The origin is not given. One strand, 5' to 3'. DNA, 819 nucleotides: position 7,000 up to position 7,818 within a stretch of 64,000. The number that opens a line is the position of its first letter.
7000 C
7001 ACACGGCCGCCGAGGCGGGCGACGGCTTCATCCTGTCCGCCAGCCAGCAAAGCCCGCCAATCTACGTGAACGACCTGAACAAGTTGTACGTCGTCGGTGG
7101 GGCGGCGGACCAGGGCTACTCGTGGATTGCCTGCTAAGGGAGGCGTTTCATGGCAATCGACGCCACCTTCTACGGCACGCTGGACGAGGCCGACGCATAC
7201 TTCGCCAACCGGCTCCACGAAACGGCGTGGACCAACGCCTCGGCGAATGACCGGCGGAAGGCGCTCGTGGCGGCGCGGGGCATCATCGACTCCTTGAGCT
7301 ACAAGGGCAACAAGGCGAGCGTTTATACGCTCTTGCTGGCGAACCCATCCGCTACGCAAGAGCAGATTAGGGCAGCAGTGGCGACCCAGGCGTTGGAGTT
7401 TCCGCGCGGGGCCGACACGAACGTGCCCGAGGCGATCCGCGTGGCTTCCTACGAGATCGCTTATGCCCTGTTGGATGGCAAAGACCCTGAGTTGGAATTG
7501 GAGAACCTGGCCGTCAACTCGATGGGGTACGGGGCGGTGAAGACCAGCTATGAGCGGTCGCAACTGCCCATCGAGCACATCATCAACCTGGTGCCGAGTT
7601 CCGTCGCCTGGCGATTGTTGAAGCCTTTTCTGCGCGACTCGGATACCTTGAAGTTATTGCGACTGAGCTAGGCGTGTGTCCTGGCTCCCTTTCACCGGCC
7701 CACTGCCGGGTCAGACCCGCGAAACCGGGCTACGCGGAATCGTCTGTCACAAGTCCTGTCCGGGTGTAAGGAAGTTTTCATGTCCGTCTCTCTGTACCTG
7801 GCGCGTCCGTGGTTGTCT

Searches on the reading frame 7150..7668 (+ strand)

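Call 10: search_protein_families(library=phrogs, proteins=[window:7150-7668:+], max_evalue=0.001)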
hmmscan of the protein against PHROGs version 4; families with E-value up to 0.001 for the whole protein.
window:7150-7668:+ (173 aa): 1 family
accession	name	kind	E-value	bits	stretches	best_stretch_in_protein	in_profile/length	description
phrog_477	-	connector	1.3e-16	61.9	1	4-164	19-168/220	head-tail adaptor Ad1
